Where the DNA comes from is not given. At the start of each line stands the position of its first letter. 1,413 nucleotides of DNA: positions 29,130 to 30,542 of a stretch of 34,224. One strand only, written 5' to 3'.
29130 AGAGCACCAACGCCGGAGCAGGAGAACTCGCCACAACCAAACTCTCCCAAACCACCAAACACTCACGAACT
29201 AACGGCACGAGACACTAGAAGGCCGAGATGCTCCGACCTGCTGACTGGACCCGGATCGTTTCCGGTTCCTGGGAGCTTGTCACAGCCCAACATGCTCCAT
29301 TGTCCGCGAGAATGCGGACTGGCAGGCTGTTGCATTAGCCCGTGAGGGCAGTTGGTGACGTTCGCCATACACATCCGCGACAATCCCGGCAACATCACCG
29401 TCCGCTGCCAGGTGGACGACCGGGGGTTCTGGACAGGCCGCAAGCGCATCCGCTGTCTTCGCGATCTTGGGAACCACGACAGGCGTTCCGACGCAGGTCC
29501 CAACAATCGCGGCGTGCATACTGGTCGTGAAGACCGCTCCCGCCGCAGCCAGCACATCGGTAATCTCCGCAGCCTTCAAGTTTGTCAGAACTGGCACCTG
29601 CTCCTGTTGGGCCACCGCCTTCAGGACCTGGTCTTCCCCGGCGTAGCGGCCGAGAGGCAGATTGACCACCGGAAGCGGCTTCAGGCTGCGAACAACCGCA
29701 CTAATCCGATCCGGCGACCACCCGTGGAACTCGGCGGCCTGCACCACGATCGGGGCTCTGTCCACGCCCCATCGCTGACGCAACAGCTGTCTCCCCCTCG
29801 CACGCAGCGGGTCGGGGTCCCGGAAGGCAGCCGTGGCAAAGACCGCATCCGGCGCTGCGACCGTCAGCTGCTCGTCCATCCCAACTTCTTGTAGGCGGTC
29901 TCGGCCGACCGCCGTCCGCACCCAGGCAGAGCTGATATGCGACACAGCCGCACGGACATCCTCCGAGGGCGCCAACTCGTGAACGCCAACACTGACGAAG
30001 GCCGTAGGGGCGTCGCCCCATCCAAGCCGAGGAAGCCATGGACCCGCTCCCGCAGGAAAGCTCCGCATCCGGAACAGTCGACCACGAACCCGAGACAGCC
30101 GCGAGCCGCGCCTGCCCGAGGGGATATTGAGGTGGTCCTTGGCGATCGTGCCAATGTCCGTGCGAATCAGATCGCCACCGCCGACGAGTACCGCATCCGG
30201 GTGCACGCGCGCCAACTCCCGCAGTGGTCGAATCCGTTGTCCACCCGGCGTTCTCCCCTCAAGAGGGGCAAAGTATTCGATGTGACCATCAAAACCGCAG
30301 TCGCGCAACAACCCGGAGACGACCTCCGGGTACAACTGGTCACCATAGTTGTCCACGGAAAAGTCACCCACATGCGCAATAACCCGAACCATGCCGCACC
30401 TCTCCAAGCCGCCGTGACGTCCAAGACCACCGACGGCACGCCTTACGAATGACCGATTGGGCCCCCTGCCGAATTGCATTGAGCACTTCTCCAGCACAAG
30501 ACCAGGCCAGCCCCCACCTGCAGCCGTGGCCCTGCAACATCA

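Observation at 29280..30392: Orphan polysaccharide pyruvyl transferase marooned between IS elements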

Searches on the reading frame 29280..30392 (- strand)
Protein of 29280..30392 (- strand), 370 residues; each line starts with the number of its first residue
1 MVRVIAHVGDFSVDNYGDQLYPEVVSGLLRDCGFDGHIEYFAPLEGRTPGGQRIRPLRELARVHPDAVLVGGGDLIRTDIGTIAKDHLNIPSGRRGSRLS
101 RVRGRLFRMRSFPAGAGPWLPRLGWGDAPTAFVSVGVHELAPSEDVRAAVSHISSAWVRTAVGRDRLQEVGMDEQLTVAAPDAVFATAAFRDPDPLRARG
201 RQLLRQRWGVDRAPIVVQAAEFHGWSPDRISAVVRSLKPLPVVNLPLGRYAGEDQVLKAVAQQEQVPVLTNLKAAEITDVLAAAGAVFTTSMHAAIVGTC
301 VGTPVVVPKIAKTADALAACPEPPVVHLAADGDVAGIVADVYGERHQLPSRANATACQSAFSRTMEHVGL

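Call 4: search_protein_families(library=pfam, proteins=[window:29280-30392:-], max_evalue=1)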
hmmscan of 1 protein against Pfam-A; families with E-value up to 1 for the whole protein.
window:29280-30392:- (370 aa): 1 family
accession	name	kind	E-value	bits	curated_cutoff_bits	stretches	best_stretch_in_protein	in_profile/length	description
PF04230.19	PS_pyruv_trans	-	5.4e-07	30.2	25.3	1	15-307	1-275/280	Polysaccharide pyruvyl transferase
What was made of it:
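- On Pfam PF04230 PS_pyruv_trans: 30.2 bits against 25.3, model positions 1-275 of 280 (call 4).
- Checked: Pfam PF04230 scores 30.2 bits against a gathering score of 25.3, covering model positions 1-275 of 280 (call 4).
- Pfam above gathering score (call 4). The Pfam score is marginal (call 4). The HMM match covers model positions 1-275 of 280 (call 4).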

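Call 5: search_protein_families(library=ncbifam, proteins=[window:29280-30392:-], max_evalue=1)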
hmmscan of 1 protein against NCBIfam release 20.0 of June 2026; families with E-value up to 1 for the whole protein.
window:29280-30392:- (370 aa): 1 family
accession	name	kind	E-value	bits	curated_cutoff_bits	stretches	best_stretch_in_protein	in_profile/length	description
TIGR03609.1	S_layer_CsaB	equivalog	0.00035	20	213.1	1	146-320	122-288/301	polysaccharide pyruvyl transferase CsaB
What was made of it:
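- On CsaB equivalog (NCBIfam TIGR03609): 20 bits against 213.1 (call 5).
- Closest known: CsaB. Different: The TIGR03609 equivalog model scores 20 bits against a cut-off of 213 (call 5).
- Tried and rejected: CsaB identity: rejected (20 bits against a cut-off of 213; call 5).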

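Call 13: find_homologous_proteins(query=window:29280-30392:-, max_evalue=0.001)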
Query window:29280-30392:- (370 aa): 34 proteins with E <= 0.001 among 8000 candidates.
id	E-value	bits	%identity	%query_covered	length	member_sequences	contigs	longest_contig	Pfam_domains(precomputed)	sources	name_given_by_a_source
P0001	3.7e-243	824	100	100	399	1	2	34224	PF04230.20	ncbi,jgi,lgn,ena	-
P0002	1.9e-117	410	52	100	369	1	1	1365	PF04230.20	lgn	-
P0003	4.4e-105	370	48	97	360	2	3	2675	PF04230.20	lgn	-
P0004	1.7e-103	364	52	99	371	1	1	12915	PF04230.20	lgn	-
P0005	1.6e-94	335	49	98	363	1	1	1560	PF04230.20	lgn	-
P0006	2.7e-93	331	45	99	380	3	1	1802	PF04230.20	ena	-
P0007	1.3e-92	329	50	92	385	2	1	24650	PF04230.20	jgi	jgi:hypothetical protein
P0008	1.9e-91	325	46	99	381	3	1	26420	PF04230.20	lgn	-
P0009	3.1e-91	324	49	92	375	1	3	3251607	PF04230.20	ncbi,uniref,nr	ncbi:polysaccharide pyruvyl transferase family protein [Microbacterium terricola]|uniref:Polysacchar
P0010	9.9e-91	323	50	90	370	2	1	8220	PF04230.20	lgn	-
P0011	1.9e-90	322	46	99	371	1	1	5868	PF04230.20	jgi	jgi:hypothetical protein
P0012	3.0e-90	321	47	98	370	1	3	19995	PF04230.20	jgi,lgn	jgi:hypothetical protein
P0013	2.2e-87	311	45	98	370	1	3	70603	PF04230.20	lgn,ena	-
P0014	4.7e-87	310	46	89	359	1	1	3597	PF04230.20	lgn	-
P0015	6.6e-87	310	46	99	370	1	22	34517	PF04230.20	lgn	-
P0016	9.2e-87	309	46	97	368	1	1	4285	PF04230.20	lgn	-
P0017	1.2e-86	309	46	99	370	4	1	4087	PF04230.20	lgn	-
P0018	2.6e-86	308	47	90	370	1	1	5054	PF04230.20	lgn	-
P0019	1.5e-85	305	45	98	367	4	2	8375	PF04230.20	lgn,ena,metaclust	metaclust:\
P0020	2.1e-85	305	44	99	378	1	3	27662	PF04230.20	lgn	-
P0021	3.8e-85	304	44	98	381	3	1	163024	PF04230.20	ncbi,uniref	ncbi:polysaccharide pyruvyl transferase family protein [Microbacterium sp. P02]|uniref:polysaccharid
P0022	1.5e-84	302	45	95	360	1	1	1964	PF04230.20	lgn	-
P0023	4.0e-84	301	45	99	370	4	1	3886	PF04230.20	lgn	-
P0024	4.9e-82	294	45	98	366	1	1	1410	PF04230.20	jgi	jgi:Polysaccharide pyruvyl transferase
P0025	5.6e-80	287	43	99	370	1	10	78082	PF04230.20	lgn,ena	-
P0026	6.6e-78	280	42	95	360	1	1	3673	PF04230.20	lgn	-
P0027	2.3e-77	279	42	99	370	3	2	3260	PF04230.20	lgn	-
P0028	6.5e-77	277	41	99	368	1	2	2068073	PF04230.20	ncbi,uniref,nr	ncbi:hypothetical protein AFL01nite_21330 [Aeromicrobium flavum]|uniref:Polysaccharide pyruvyl trans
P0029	7.5e-77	277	47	87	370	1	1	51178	PF04230.20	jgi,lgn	jgi:hypothetical protein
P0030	1.4e-76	276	42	99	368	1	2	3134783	PF04230.20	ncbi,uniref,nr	ncbi:polysaccharide pyruvyl transferase family protein [Aeromicrobium senzhongii]|uniref:Polysacchar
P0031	2.2e-73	265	40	99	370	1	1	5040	PF04230.20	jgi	jgi:hypothetical protein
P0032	2.0e-69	252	42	87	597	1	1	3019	PF04230.20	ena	-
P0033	1.3e-67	246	40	97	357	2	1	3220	PF04230.20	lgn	-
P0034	8.1e-65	237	42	92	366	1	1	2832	PF04230.20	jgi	-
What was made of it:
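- All homologues carry a precomputed PF04230 assignment (call 13).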

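Call 14: find_encoding_contigs(protein=P0001, flank=10000, max_places=4)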
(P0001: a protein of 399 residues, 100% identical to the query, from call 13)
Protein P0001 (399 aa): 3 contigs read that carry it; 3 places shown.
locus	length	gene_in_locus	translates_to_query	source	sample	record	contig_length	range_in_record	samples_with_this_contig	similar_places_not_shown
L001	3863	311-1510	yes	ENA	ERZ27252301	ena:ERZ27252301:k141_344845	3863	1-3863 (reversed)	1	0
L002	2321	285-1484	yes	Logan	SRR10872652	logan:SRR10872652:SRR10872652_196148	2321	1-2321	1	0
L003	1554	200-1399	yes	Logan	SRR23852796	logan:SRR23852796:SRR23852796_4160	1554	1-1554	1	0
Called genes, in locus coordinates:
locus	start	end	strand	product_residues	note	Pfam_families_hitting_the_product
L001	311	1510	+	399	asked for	PF04230:PS_pyruv_trans (weak)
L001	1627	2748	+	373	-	PF13384:HTH_23, PF13518:HTH_28 (weak), PF13551:HTH_29, PF13565:HTH_32, PF13358:DDE_3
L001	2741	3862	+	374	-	?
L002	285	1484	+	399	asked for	PF04230:PS_pyruv_trans (weak)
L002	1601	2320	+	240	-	?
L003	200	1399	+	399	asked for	PF04230:PS_pyruv_trans (weak)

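Call 15: find_encoding_contigs(protein=P0009, flank=10000, max_places=3)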
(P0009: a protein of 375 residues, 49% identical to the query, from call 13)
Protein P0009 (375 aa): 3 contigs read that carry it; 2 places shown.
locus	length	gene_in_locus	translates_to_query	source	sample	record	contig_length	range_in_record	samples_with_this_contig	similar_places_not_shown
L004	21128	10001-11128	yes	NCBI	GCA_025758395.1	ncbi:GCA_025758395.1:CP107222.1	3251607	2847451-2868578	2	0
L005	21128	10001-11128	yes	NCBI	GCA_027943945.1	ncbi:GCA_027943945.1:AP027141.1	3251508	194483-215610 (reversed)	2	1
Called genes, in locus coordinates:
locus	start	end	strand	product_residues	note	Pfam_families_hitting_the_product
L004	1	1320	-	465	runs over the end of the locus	-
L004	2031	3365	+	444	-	PF01590:GAF, PF13185:GAF_2, PF13492:GAF_3 (weak), PF00990:GGDEF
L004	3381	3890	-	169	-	PF13291:ACT_4 (faint), PF13740:ACT_6, PF01842:ACT (weak)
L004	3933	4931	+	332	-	PF01757:Acyl_transf_3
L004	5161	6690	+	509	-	PF13727:CoA_binding_3 (weak), PF02397:Bac_transf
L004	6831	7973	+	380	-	PF13439:Glyco_transf_4, PF13579:Glyco_trans_4_4, PF09314:DUF1972, PF00534:Glycos_transf_1, PF13692:Glyco_trans_1_4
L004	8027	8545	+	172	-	PF00132:Hexapep, PF14602:Hexapep_2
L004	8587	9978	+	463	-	-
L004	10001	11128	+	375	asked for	PF04230:PS_pyruv_trans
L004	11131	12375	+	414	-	PF13439:Glyco_transf_4, PF20706:GT4-conflict, PF00534:Glycos_transf_1, PF13692:Glyco_trans_1_4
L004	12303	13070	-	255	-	-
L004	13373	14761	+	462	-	PF02706:Wzz, PF01656:CbiA, PF10609:ParA, PF13614:AAA_31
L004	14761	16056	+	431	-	-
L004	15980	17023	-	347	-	PF01757:Acyl_transf_3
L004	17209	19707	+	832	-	-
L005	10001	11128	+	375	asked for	PF04230:PS_pyruv_trans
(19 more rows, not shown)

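Call 16: find_encoding_contigs(protein=P0004, flank=10000, max_places=3)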
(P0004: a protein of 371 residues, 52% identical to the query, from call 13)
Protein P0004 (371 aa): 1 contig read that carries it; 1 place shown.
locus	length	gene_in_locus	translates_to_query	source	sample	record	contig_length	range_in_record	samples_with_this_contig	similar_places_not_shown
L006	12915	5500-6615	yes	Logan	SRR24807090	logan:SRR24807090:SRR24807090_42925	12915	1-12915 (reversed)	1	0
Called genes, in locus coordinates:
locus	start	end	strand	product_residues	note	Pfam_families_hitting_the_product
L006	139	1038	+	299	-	PF00535:Glycos_transf_2, PF10111:Glyco_tranf_2_2, PF13641:Glyco_tranf_2_3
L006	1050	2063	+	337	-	PF13641:Glyco_tranf_2_3 (weak), PF00535:Glycos_transf_2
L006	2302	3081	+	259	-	PF05050:Methyltransf_21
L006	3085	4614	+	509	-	PF01943:Polysacc_synt, PF13440:Polysacc_synt_3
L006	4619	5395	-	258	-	-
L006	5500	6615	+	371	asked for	PF04230:PS_pyruv_trans (weak)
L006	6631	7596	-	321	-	PF13692:Glyco_trans_1_4, PF13524:Glyco_trans_1_2 (weak), PF00534:Glycos_transf_1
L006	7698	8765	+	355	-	PF13692:Glyco_trans_1_4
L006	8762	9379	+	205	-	PF00132:Hexapep, PF14602:Hexapep_2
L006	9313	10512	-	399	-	PF13439:Glyco_transf_4, PF13477:Glyco_trans_4_2, PF13579:Glyco_trans_4_4, PF20706:GT4-conflict, PF00534:Glycos_transf_1, PF13692:Glyco_trans_1_4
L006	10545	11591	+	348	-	PF13439:Glyco_transf_4 (faint), PF20706:GT4-conflict (weak), PF00534:Glycos_transf_1, PF13692:Glyco_trans_1_4, PF13524:Glyco_trans_1_2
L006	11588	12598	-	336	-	PF13439:Glyco_transf_4, PF13579:Glyco_trans_4_4 (weak), PF20706:GT4-conflict, PF00534:Glycos_transf_1, PF13692:Glyco_trans_1_4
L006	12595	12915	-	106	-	?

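Call 23: find_encoding_contigs(protein=P0036, flank=10000, max_places=4)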
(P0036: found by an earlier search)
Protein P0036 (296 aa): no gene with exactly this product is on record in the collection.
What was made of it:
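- Tried and rejected: P0036, a GT32-like cluster member: no contig on record (call 23).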

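Call 24: find_encoding_contigs(protein=P0035, flank=10000, max_places=6)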
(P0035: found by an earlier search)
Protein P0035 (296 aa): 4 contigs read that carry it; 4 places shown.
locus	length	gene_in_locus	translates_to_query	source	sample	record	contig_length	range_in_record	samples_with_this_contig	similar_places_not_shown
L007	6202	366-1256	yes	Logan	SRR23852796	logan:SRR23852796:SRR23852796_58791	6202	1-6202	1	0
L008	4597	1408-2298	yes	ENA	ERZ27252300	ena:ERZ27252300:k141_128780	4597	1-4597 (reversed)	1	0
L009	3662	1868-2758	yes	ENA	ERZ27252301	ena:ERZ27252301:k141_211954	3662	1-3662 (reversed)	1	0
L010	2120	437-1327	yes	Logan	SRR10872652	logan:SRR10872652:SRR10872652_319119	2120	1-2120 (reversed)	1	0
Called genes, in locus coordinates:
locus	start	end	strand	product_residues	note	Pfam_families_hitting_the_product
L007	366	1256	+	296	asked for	-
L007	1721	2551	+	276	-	-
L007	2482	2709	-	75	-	-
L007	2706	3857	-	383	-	PF13439:Glyco_transf_4 (weak), PF00534:Glycos_transf_1, PF13692:Glyco_trans_1_4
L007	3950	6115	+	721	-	PF00534:Glycos_transf_1 (faint), PF13692:Glyco_trans_1_4, PF00535:Glycos_transf_2, PF10111:Glyco_tranf_2_2 (weak), PF13641:Glyco_tranf_2_3, PF13632:Glyco_trans_2_3 (weak)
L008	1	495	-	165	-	?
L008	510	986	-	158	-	PF13701:DDE_Tnp_1_4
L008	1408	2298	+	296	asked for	-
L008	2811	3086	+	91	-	-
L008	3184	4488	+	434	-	PF01610:DDE_Tnp_ISL3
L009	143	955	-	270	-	PF13701:DDE_Tnp_1_4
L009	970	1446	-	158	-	PF13701:DDE_Tnp_1_4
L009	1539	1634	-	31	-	-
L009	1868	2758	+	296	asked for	-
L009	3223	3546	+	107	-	-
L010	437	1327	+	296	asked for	-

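Call 25: find_encoding_contigs(protein=P0037, flank=10000, max_places=6)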
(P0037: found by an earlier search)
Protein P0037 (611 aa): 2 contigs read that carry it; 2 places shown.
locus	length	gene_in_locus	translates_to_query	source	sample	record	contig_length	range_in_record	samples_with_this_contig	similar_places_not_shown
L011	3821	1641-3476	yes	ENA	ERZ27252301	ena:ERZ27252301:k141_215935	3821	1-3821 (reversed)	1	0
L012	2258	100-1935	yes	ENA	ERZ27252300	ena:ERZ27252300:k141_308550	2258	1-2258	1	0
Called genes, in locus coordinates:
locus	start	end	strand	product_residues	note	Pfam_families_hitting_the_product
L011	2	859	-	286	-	?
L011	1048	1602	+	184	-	-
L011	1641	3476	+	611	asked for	PF00664:ABC_membrane (faint), PF02463:SMC_N (faint), PF00005:ABC_tran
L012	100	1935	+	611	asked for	PF00664:ABC_membrane (faint), PF02463:SMC_N (faint), PF00005:ABC_tran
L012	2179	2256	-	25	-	?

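Call 27: search_solved_structures(query=A1, max_evalue=1, show_alignments=3)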
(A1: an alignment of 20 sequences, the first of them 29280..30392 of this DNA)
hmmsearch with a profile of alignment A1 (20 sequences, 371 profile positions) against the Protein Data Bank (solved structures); distinct sequences matched with E-value up to 1: 1.
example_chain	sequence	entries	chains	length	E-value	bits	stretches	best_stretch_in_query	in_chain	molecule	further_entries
1l1s_A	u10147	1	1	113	0.88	11.6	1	128-184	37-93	hypothetical protein MTH1491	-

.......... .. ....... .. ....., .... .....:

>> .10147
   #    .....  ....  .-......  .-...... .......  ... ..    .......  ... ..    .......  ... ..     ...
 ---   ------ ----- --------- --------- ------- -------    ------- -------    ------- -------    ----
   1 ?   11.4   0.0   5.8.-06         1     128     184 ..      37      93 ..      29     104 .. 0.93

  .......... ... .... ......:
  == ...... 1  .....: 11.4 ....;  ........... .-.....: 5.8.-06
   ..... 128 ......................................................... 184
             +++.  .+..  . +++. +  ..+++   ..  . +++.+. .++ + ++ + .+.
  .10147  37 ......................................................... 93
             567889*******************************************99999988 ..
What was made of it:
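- The clade profile finds no solved PvT by sequence at E<1 (call 27).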

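Call 31: search_protein_families(library=pfam, proteins=[L007:1700-2551:+, L007:2706-3908:-, L007:3950-6115:+, L008:3184-4488:+], max_evalue=0.01)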
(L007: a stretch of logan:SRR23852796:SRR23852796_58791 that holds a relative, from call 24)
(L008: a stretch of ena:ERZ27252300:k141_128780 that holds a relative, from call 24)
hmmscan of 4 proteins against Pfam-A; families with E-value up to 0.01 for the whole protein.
L007:1700-2551:+ (283 aa): 0 families

L007:2706-3908:- (400 aa): 4 families
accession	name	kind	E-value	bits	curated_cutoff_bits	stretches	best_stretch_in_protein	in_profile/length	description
PF13692.12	Glyco_trans_1_4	-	3e-15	57.1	27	1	225-353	3-139/142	Glycosyl transferases group 1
PF00534.26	Glycos_transf_1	-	2e-14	53.9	26.4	1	218-367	10-170/172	Glycosyl transferases group 1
PF13439.12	Glyco_transf_4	-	2.7e-06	28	28.5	1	88-197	57-165/170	Glycosyltransferase Family 4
PF13524.12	Glyco_trans_1_2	-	0.00012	22.5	25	1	248-381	9-140/144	Glycosyl transferase-like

L007:3950-6115:+ (721 aa): 9 families
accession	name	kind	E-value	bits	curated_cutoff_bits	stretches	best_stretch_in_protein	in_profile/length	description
PF00535.33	Glycos_transf_2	-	7e-25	88.3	23.3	1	419-538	1-121/168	Glycosyl transferase family 2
PF13692.12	Glyco_trans_1_4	-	2.3e-20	73.7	27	1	229-365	2-142/142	Glycosyl transferases group 1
PF13641.12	Glyco_tranf_2_3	-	2.9e-14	54.1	27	1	416-628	1-226/230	Glycosyltransferase like family 2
PF10111.15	Glyco_tranf_2_2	-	1.4e-11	44.9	27.3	2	419-518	1-102/276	Glycosyltransferase like family 2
PF13632.12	Glyco_trans_2_3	-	3.3e-06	27.5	27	1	563-640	74-156/198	Glycosyl transferase family group 2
PF00534.26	Glycos_transf_1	-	2.1e-05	24.6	26.4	1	257-379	40-172/172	Glycosyl transferases group 1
PF13439.12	Glyco_transf_4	-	2.9e-05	24.6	28.5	1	20-204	5-163/170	Glycosyltransferase Family 4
PF13704.12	Glyco_tranf_2_4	-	0.0022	18.9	27.5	1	449-508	22-82/98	Glycosyl transferase family 2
PF02709.20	Glyco_transf_7C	-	0.0022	18.1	23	1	562-609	20-68/78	N-terminal domain of galactosyltransferase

L008:3184-4488:+ (434 aa): 1 family
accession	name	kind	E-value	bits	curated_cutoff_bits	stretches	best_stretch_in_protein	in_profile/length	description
PF01610.23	DDE_Tnp_ISL3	-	1.4e-56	192.4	23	1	164-417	1-237/240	Transposase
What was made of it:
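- GT4 and GT4-GT2 genes in L007 (calls 24, 31).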

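Call 36: predict_structure(alignment_id=A1)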
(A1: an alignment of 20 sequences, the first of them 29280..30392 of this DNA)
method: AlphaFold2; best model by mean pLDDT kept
length: 370 residues; sequences in the alignment: 20
mean_pLDDT: 93.7   pTM: 0.91
mean pLDDT of the five models: 93.7, 93.6, 93.3, 92.7, 92.4
residues with pLDDT >= 90: 318; 70-90: 50; 50-70: 2; < 50: 0
segments of 3 or more residues with pLDDT < 50: none
pLDDT, mean of each block of 10 residues (from residue 1): 90 91 96 94 93 95 94 90 92 91 96 94 94 96 93 97 95 96 95 96 96 95 89 95 95 93 96 96 97 95 92 84 93 93 92 96 93
secondary structure, 60 per line:
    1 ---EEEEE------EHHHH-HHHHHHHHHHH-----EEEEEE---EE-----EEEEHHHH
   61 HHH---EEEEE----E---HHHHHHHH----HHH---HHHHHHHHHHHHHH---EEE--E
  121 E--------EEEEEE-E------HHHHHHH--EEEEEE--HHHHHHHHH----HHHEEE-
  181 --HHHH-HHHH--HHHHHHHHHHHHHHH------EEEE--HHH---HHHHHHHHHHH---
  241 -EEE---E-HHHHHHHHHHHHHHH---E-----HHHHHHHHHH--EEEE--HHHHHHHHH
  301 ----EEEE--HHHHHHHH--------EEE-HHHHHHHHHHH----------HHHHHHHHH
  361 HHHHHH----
elements in order: E4-8 H16-19 H21-31 E37-42 E53-56 H57-63 E67-71 H80-87 H98-111 E115-117 E130-135 H144-150 E153-158 H161-169 E177-179 H183-186 H188-191 H194-208 E215-218 H227-237 E242-244 H250-264 H274-283 E286-289 H292-300 E305-308 H311-318 E327-329 H331-341 H352-366
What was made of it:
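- On Pfam PF04230 PS_pyruv_trans: pLDDT 93.7 (call 36).
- AF2 pLDDT is 93.7 (call 36).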
